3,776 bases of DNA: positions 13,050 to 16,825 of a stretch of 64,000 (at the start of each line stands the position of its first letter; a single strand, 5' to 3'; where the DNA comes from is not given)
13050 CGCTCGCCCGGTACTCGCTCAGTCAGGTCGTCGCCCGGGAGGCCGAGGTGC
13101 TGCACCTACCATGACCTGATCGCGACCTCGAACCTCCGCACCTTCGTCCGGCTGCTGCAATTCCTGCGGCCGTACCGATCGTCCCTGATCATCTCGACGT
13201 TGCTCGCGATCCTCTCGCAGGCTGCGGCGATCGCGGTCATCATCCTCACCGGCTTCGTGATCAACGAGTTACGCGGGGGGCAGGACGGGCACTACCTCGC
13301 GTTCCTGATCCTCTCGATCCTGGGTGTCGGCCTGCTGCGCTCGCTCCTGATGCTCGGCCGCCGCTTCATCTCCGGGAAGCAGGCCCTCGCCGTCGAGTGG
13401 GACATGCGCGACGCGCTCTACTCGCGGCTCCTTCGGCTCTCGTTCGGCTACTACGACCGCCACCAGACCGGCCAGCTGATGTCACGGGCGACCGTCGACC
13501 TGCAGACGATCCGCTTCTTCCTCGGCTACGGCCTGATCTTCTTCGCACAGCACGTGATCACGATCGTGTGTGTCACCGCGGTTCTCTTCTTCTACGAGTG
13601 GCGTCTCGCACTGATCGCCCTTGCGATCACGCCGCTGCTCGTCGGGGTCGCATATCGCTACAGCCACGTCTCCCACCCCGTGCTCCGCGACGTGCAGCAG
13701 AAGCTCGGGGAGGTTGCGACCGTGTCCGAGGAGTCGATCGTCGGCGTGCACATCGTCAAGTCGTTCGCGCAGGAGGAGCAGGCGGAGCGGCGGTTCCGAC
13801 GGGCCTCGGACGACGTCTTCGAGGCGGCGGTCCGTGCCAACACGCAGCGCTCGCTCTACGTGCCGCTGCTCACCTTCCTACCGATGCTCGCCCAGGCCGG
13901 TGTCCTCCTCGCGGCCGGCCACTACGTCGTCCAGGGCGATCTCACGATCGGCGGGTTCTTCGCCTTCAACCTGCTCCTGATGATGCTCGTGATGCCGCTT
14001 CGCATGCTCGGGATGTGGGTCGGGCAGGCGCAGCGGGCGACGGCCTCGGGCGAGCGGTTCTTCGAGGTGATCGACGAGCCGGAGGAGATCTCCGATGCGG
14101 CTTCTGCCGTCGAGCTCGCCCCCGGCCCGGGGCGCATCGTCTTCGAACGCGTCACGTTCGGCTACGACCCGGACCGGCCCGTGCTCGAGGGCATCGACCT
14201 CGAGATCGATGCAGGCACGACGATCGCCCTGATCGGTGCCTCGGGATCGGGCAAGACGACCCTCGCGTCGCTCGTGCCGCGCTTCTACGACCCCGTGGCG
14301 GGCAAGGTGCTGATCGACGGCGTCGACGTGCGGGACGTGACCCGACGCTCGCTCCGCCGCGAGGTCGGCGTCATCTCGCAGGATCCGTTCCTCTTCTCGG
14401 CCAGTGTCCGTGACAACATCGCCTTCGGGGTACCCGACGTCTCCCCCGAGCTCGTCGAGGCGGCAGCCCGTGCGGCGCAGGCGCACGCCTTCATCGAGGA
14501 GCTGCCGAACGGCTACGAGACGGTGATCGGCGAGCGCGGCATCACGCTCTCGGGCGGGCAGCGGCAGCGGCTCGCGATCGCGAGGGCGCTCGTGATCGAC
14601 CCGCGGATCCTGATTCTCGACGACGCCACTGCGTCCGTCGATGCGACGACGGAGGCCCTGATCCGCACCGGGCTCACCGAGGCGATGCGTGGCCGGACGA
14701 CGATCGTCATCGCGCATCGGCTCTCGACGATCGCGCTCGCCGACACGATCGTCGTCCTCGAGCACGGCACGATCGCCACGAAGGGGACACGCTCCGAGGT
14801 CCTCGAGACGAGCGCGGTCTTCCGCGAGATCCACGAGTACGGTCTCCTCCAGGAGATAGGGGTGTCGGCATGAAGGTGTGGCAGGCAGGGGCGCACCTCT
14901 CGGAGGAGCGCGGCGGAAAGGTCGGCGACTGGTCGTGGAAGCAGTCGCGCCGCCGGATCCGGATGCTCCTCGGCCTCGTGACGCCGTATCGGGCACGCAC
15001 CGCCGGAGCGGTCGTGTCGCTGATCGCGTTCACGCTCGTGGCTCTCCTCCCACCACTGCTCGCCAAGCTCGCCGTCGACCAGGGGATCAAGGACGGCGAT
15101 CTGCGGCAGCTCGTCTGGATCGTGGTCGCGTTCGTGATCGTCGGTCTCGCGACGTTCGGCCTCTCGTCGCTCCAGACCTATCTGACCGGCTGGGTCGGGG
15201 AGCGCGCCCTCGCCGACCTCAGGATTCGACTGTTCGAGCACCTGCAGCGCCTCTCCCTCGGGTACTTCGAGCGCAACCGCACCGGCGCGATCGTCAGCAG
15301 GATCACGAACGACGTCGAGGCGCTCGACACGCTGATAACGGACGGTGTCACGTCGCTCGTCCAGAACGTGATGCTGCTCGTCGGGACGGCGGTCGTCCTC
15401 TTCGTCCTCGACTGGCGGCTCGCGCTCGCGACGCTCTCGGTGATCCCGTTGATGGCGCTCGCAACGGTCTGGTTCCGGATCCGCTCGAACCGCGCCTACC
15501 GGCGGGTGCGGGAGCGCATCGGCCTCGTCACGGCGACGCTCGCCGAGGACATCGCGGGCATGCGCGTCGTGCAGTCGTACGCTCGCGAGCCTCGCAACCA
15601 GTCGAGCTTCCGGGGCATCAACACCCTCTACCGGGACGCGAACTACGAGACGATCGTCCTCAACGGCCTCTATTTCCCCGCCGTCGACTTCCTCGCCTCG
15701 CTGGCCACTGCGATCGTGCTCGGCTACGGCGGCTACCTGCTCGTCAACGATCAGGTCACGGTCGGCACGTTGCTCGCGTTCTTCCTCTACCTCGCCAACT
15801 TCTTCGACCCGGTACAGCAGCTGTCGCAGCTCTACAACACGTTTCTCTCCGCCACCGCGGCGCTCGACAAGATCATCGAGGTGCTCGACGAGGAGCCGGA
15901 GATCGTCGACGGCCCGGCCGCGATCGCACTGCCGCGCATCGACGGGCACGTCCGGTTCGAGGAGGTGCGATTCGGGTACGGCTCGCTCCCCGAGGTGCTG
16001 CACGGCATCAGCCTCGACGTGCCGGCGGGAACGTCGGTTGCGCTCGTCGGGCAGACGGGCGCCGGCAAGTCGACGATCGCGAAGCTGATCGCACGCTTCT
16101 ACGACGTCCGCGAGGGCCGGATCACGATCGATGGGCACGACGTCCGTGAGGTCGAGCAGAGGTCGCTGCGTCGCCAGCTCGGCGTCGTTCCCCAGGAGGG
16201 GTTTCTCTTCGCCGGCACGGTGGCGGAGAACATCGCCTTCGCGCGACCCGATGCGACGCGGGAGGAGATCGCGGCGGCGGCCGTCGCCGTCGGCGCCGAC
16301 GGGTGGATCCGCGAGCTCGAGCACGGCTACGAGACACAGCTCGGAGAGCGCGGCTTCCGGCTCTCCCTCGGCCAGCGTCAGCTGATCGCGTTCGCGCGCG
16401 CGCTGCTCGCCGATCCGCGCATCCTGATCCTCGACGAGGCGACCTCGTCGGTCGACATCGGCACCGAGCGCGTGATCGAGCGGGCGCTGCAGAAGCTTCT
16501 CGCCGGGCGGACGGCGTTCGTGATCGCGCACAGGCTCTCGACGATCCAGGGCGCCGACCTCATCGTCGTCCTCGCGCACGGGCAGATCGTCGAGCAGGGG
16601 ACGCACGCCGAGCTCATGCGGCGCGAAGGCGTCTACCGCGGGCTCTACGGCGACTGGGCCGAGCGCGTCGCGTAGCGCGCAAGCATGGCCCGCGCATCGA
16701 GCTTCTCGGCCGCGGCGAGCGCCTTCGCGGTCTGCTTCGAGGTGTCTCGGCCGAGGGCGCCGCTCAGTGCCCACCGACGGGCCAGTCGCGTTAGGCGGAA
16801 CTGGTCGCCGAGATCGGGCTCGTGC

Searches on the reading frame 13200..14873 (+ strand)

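Call 8: search_protein_families(library=pfam, max_evalue=0.01, proteins=[window:13200-14873:+])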
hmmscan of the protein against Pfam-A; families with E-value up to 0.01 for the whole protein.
window:13200-14873:+ (557 aa): 5 families
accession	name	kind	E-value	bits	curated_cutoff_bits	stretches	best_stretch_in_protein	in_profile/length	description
PF00664.28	ABC_membrane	-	1.3e-53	182.9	28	1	2-267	7-274/274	ABC transporter transmembrane region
PF00005.33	ABC_tran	-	7.8e-34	117.7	25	1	329-478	1-137/137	ABC transporter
PF02463.25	SMC_N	-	0.0018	18.2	40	0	449-520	136-211/220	RecF/RecN/SMC N terminal domain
PF13401.12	AAA_22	-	0.0074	17.1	27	0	341-389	7-54/130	AAA domain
PF13481.12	AAA_25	-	0.0096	16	27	0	336-357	30-51/195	AAA domain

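Call 68: search_protein_families(library=ncbifam, max_evalue=0.00001, proteins=[window:13200-14873:+])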
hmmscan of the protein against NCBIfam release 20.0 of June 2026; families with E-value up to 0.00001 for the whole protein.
window:13200-14873:+ (557 aa): 182 families (the best 25 are shown)
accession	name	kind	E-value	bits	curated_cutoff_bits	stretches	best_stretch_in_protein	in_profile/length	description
TIGR02203.1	MsbA_lipidA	equivalog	1.7e-132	442.9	602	1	4-546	23-567/572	lipid A export permease/ATP-binding protein MsbA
TIGR02204.1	MsbA_rel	hypoth_equivalog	9.5e-127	424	780.4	1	6-544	36-571/576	ABC transporter, permease/ATP-binding protein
NF052233.1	CphA_assoc_ABC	equivalog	2.2e-121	406.6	880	1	31-544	227-739/766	cyanophycin metabolism-associated ABC transporter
TIGR00958.1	3a01208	subfamily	4.4e-121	405.4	874.6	1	4-543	171-709/711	antigen peptide transporter 2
NF045513.1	HepA_fam_ABC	equivalog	4.4e-118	395.3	725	1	45-544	106-605/610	heterocyst formation ABC transporter subunit HepA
TIGR01846.1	type_I_sec_HlyB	subfamily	1.7e-113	380.3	725.55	1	7-546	152-690/694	type I secretion system permease/ATPase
NF008381.0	PRK11176.1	equivalog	1.2e-109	367.3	867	1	8-546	39-577/582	lipid A ABC transporter ATP-binding protein/permease MsbA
NF010178.0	PRK13657.1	equivalog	5e-101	338.9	733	1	8-546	33-568/588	glucan ABC transporter ATP-binding protein/ permease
TIGR03796.1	NHLM_micro_ABC1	equivalog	1e-97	328.1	853.3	1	9-543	169-707/710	NHLP family bacteriocin export ABC transporter peptidase/permease/ATPase subunit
TIGR03375.1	type_I_sec_LssB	subfamily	1.1e-91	308.1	693.1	1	41-537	196-691/696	type I secretion system permease/ATPase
NF008055.0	PRK10789.1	equivalog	1.4e-91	307.8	845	1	11-550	38-573/590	SmdA family multidrug ABC transporter permease/ATP-binding protein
NF008056.1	PRK10790.1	equivalog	1.2e-90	304.7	746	1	14-543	43-570/584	SmdB family multidrug efflux ABC transporter permease/ATP-binding protein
TIGR03797.1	NHLM_micro_ABC2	equivalog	5e-90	302.9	709.4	1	3-544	145-681/686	NHLP bacteriocin export ABC transporter permease/ATPase subunit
TIGR02857.1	CydD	equivalog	5.1e-82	276.5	435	1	2-520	11-529/529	thiol reductant ABC exporter subunit CydD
TIGR02868.1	CydC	equivalog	7.5e-80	269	329.05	1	2-508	21-530/530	thiol reductant ABC exporter subunit CydC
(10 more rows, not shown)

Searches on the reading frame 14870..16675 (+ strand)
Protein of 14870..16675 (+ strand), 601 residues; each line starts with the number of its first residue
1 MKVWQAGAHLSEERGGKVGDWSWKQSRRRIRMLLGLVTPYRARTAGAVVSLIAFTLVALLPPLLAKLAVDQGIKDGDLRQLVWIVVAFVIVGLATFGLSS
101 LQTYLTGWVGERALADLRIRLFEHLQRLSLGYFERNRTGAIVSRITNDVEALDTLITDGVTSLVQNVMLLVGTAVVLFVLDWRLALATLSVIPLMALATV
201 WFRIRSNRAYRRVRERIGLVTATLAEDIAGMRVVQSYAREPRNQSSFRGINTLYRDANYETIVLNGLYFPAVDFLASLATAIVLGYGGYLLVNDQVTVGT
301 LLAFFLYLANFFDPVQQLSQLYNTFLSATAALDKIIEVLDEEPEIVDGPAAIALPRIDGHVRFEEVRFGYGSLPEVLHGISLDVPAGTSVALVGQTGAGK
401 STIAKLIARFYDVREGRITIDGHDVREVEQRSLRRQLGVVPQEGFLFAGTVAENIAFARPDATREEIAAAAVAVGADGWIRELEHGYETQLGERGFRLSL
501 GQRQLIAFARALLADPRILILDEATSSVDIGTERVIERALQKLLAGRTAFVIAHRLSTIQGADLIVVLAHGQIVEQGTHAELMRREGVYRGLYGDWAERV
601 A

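Call 8: search_protein_families(library=pfam, max_evalue=0.01, proteins=[window:14870-16675:+])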
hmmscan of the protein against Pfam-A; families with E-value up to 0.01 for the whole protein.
window:14870-16675:+ (601 aa): 7 families
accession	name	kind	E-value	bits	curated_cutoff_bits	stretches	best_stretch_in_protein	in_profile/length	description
PF00664.28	ABC_membrane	-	4.6e-57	194.2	28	1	48-315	5-274/274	ABC transporter transmembrane region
PF00005.33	ABC_tran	-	1.4e-31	110.4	25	1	377-526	1-137/137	ABC transporter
PF06414.18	Zeta_toxin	-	0.00015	21.7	22.3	1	389-427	18-56/199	Zeta toxin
PF13401.12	AAA_22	-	0.0012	19.6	27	1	389-524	7-93/130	AAA domain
PF13304.12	AAA_21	-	0.0032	18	27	0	496-530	236-273/304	AAA domain, putative AbiEii toxin, Type IV TA system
PF13748.11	ABC_membrane_3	-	0.0053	16.6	27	0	41-214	9-170/237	ABC transporter transmembrane region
PF01935.23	DUF87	-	0.0054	17.3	23.2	0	387-408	23-44/220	Helicase HerA, central domain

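Call 68: search_protein_families(library=ncbifam, max_evalue=0.00001, proteins=[window:14870-16675:+])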
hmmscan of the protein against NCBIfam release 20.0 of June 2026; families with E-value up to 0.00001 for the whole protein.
window:14870-16675:+ (601 aa): 179 families (the best 25 are shown)
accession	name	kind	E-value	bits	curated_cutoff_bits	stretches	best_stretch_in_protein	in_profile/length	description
NF052233.1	CphA_assoc_ABC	equivalog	2.4e-140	469.3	880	1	33-597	175-744/766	cyanophycin metabolism-associated ABC transporter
TIGR02204.1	MsbA_rel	hypoth_equivalog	3.4e-136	455.2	780.4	1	26-592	2-571/576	ABC transporter, permease/ATP-binding protein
TIGR02203.1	MsbA_lipidA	equivalog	5e-136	454.5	602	1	33-593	5-566/572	lipid A export permease/ATP-binding protein MsbA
TIGR01846.1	type_I_sec_HlyB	subfamily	1.9e-121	406.6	725.55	1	40-593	137-689/694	type I secretion system permease/ATPase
TIGR00958.1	3a01208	subfamily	2.8e-121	406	874.6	1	26-592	145-710/711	antigen peptide transporter 2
NF008381.0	PRK11176.1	equivalog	8.7e-120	400.8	867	1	29-593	12-576/582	lipid A ABC transporter ATP-binding protein/permease MsbA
NF045513.1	HepA_fam_ABC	equivalog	1.7e-114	383.5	725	1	80-588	93-601/610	heterocyst formation ABC transporter subunit HepA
NF010178.0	PRK13657.1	equivalog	4.9e-104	348.9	733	1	34-591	11-565/588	glucan ABC transporter ATP-binding protein/ permease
NF008056.1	PRK10790.1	equivalog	8.1e-99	331.7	746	1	26-593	7-572/584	SmdB family multidrug efflux ABC transporter permease/ATP-binding protein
TIGR03796.1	NHLM_micro_ABC1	equivalog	3.1e-98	329.8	853.3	1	46-592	158-708/710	NHLP family bacteriocin export ABC transporter peptidase/permease/ATPase subunit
TIGR03375.1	type_I_sec_LssB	subfamily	1.4e-95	321.1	693.1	1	53-584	160-690/696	type I secretion system permease/ATPase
NF008055.0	PRK10789.1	equivalog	7.9e-94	315.2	845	1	43-593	17-568/590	SmdA family multidrug ABC transporter permease/ATP-binding protein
TIGR01193.1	bacteriocin_ABC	subfamily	6.2e-91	306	523.85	1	24-593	138-706/708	peptide cleavage/export ABC transporter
TIGR02857.1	CydD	equivalog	3.2e-88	297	435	1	47-568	9-529/529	thiol reductant ABC exporter subunit CydD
TIGR03797.1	NHLM_micro_ABC2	equivalog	2.7e-87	293.9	709.4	1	49-592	143-681/686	NHLP bacteriocin export ABC transporter permease/ATPase subunit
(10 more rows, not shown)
